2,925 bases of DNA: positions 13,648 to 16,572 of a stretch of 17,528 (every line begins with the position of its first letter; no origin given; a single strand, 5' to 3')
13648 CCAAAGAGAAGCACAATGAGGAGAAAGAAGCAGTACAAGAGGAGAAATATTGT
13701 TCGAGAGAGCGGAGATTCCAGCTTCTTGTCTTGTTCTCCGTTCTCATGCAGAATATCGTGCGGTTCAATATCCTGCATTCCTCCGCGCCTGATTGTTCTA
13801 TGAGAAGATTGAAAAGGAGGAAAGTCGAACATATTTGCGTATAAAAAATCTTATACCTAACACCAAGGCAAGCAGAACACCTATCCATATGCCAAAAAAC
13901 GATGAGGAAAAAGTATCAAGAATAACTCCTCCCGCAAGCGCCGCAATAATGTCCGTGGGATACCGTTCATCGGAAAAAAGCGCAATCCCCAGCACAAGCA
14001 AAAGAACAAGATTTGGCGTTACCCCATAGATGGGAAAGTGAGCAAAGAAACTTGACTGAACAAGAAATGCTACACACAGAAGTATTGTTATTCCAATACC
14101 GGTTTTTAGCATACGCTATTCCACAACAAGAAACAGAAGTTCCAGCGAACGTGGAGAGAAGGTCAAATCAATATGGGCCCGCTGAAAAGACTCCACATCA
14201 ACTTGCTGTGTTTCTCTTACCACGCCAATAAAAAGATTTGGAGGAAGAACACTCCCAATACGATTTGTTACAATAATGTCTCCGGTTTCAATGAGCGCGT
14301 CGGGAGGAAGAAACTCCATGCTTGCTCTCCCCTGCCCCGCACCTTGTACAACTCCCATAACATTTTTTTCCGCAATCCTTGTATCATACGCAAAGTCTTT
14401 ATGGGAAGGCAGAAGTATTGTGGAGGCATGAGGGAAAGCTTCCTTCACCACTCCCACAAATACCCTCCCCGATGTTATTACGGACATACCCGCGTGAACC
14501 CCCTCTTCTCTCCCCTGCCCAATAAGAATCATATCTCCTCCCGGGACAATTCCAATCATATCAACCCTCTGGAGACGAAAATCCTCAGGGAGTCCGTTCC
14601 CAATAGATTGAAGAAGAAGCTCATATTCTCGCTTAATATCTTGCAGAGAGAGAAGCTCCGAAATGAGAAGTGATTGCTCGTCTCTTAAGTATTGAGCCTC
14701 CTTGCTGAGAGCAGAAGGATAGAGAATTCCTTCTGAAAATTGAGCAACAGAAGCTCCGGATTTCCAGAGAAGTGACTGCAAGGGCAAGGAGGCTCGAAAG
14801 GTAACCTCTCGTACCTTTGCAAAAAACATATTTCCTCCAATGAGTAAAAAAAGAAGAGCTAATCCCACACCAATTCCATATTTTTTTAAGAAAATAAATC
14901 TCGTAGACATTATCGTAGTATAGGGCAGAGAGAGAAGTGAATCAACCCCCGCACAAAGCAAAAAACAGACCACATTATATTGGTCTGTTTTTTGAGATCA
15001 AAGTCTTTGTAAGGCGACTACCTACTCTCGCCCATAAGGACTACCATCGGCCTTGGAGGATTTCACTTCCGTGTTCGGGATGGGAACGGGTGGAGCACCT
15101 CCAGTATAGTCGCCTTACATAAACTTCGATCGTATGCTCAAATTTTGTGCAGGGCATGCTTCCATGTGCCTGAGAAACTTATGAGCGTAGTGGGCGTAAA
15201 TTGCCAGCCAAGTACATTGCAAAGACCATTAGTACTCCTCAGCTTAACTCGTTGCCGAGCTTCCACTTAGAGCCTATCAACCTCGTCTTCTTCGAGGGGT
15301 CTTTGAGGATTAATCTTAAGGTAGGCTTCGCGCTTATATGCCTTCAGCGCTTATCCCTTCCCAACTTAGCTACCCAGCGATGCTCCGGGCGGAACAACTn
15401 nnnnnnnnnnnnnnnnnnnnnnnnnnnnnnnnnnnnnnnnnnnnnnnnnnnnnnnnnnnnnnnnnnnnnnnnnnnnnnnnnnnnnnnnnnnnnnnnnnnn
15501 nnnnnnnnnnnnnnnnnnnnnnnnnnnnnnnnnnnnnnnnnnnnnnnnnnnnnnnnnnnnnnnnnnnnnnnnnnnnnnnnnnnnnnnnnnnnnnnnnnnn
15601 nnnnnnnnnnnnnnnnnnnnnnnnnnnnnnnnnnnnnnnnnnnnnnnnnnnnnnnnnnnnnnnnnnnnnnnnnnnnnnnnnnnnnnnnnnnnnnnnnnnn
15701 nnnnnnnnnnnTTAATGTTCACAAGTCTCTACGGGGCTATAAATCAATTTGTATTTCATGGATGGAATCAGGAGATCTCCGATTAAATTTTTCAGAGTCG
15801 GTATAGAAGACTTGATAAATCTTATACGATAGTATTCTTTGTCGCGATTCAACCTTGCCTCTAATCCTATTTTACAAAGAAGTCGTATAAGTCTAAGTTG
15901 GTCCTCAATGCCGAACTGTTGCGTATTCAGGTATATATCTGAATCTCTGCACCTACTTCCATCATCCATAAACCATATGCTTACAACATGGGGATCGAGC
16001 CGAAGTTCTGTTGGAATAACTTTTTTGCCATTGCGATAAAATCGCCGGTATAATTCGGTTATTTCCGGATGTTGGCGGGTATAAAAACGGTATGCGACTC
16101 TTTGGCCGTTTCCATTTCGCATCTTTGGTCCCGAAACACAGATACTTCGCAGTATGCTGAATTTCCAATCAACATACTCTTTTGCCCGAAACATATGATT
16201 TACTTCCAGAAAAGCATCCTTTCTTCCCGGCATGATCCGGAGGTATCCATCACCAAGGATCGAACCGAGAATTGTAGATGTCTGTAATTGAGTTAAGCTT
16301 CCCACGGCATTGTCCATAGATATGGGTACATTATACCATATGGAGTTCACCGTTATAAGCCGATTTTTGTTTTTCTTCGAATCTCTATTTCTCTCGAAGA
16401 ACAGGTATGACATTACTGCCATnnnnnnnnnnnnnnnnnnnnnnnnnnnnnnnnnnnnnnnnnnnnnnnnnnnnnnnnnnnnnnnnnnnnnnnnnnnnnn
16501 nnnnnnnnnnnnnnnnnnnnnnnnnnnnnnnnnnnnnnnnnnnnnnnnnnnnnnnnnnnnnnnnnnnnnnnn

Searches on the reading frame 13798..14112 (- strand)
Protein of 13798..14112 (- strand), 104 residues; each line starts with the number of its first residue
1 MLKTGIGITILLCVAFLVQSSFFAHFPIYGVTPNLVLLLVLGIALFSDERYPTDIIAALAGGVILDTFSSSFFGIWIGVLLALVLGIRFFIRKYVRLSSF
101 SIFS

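Call 80: search_protein_families(library=pfam, proteins=[window:13798-14112:-], max_evalue=0.01)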
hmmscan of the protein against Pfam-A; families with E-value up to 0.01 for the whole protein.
window:13798-14112:- (104 aa): 1 family
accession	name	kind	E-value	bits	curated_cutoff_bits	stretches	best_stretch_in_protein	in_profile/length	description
PF04093.17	MreD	-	0.0047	17.5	24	1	9-86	11-85/158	rod shape-determining protein MreD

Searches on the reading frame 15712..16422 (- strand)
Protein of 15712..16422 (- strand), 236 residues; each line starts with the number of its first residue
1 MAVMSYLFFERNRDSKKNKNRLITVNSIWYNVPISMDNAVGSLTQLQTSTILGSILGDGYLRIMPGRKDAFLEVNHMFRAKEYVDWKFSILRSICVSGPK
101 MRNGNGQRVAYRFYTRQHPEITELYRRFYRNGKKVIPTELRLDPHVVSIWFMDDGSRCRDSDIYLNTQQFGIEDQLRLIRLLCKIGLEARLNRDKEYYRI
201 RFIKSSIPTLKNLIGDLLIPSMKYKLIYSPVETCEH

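Call 80: search_protein_families(library=pfam, proteins=[window:15712-16422:-], max_evalue=0.01)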
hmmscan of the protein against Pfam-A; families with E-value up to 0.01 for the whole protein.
window:15712-16422:- (236 aa): 1 family
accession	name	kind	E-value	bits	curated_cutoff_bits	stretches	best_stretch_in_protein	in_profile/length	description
PF03161.18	LAGLIDADG_2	-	1.5e-36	126.3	25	1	50-210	3-168/168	LAGLIDADG DNA endonuclease family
